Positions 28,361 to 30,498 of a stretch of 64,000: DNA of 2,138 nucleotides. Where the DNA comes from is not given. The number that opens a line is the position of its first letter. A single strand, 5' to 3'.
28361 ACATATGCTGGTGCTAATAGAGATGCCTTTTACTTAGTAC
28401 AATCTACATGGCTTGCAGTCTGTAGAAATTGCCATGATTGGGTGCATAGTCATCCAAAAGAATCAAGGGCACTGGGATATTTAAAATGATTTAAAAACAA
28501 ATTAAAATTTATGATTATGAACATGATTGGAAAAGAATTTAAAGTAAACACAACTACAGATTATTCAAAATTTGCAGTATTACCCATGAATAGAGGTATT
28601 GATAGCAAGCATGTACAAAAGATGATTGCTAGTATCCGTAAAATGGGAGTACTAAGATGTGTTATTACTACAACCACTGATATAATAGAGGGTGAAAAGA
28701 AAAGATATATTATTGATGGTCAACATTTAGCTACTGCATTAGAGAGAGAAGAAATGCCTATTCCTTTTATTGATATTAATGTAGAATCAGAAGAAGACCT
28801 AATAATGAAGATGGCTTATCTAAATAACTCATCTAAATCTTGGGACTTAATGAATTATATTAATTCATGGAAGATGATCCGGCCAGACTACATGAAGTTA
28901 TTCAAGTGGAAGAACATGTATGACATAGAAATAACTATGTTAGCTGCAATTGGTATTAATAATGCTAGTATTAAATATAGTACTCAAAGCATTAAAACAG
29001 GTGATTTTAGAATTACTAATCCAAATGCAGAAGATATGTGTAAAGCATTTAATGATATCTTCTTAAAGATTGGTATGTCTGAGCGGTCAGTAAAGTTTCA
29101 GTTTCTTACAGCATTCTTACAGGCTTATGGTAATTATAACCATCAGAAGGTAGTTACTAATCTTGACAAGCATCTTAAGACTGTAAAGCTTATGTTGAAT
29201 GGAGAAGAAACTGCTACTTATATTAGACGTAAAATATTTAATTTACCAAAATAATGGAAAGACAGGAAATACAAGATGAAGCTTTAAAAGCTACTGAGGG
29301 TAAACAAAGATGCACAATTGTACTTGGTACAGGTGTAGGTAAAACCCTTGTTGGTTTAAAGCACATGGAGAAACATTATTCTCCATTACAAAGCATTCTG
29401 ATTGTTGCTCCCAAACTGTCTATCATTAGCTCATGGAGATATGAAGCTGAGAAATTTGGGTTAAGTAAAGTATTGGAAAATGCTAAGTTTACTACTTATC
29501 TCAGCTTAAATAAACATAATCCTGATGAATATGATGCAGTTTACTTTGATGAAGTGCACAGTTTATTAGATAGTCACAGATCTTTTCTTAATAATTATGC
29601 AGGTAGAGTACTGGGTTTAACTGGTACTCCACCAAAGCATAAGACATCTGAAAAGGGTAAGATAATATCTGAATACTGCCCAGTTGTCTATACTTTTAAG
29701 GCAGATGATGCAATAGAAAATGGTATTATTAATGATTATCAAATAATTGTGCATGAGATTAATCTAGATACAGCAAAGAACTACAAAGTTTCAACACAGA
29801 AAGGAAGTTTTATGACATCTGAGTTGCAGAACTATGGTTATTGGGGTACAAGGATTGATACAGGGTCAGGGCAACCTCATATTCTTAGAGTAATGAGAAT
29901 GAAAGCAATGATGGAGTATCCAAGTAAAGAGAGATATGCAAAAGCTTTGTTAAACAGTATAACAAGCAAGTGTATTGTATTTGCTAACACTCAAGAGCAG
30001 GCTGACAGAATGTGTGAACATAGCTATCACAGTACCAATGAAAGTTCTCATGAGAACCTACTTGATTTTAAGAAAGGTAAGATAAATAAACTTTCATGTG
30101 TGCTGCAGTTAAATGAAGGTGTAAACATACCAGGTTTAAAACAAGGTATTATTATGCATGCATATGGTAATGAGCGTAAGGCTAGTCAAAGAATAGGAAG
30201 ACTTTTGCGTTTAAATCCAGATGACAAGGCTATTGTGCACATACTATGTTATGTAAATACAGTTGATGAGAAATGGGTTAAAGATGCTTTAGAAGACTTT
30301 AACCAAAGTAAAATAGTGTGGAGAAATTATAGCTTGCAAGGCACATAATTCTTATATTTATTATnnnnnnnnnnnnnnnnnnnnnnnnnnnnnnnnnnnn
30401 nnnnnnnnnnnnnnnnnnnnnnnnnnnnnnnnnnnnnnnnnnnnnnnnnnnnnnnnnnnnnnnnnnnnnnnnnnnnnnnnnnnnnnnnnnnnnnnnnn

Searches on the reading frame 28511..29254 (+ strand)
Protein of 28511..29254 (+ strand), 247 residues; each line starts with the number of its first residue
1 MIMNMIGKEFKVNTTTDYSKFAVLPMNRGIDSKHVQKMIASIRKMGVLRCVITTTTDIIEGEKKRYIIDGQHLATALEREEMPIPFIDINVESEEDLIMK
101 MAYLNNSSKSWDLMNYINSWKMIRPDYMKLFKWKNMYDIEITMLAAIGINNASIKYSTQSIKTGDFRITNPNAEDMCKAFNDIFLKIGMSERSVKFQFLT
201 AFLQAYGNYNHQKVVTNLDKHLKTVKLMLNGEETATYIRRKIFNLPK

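Call 20: search_protein_families(library=phrogs, proteins=[window:28511-29254:+], max_evalue=0.01)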
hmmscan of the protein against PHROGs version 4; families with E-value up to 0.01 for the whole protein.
window:28511-29254:+ (247 aa): 4 families
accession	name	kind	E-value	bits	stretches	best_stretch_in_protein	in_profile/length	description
phrog_12305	-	DNA, RNA and nucleotide metabolism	1.8e-16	61.1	1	9-228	7-215/271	ParB-like partition protein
phrog_1033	-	DNA, RNA and nucleotide metabolism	0.0015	19.4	1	27-111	48-136/334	ParB-like partition protein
phrog_9430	-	unknown function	0.0055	17.7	0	139-160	4-25/46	-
phrog_2159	-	DNA, RNA and nucleotide metabolism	0.0071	16.7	0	38-80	87-125/365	ParB-like partition protein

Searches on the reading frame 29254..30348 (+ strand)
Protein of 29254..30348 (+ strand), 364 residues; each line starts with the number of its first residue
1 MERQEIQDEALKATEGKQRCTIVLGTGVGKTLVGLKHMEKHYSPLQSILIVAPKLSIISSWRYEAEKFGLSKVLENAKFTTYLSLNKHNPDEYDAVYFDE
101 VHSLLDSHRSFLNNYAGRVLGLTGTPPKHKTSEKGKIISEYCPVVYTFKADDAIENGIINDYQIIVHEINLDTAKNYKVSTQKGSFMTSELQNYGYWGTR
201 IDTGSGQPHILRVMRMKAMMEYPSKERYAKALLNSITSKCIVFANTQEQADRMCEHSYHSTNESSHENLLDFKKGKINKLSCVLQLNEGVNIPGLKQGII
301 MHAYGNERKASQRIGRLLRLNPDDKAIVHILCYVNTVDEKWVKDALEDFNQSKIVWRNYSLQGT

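Call 20: search_protein_families(library=phrogs, proteins=[window:29254-30348:+], max_evalue=0.01)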
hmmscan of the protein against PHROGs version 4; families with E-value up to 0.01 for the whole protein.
window:29254-30348:+ (364 aa): 5 families
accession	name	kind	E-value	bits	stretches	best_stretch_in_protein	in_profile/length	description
phrog_16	-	DNA, RNA and nucleotide metabolism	3.7e-41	142.3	1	7-339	277-605/986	DNA helicase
phrog_62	-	DNA, RNA and nucleotide metabolism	1.5e-10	40.2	1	7-126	701-849/1881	DNA helicase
phrog_9690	-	DNA, RNA and nucleotide metabolism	1.6e-05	25.1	1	286-326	222-262/306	DNA helicase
phrog_2488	-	DNA, RNA and nucleotide metabolism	0.00055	19.8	0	5-37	25-58/579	DNA helicase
phrog_24008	-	DNA, RNA and nucleotide metabolism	0.0011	17.9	0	284-340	890-946/1006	helicase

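Call 49: find_related_loci(query=window:29254-30348:+, collection=viral_contigs, flank=10000)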
Query window:29254-30348:+ (364 aa) in viral_contigs; peptide patterns used: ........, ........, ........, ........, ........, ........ (x = any residue, [..] = any of these).
277 stretches matched a pattern; 276 encode a relative of the query (tblastn E <= 1e-3); the best 80 are kept; 80 distinct loci.
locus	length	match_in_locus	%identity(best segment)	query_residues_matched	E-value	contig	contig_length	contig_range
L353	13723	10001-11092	95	1-364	0e+0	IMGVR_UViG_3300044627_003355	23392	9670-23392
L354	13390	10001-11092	94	1-364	0e+0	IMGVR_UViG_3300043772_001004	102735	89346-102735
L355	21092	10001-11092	93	1-364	0e+0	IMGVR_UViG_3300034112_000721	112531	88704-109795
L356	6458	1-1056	94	13-364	0e+0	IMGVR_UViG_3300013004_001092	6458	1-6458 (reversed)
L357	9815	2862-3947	91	1-362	0e+0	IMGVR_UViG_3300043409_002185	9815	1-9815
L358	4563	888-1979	90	1-364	0e+0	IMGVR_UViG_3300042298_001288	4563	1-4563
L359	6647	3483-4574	90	1-364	0e+0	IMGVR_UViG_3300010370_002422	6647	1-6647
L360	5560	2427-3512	91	1-362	0e+0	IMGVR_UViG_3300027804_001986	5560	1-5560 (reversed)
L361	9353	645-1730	91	1-362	0e+0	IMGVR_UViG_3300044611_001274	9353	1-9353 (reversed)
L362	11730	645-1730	91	1-362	0e+0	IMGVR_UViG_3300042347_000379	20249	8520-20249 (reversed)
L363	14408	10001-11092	90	1-364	0e+0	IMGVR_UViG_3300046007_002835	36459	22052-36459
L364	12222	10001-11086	89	1-362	0e+0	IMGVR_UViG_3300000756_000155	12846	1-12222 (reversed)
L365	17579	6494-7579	89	1-362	0e+0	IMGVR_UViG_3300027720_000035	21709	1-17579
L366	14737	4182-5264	88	1-361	0e+0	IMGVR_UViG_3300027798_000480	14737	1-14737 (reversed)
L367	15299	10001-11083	88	1-361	0e+0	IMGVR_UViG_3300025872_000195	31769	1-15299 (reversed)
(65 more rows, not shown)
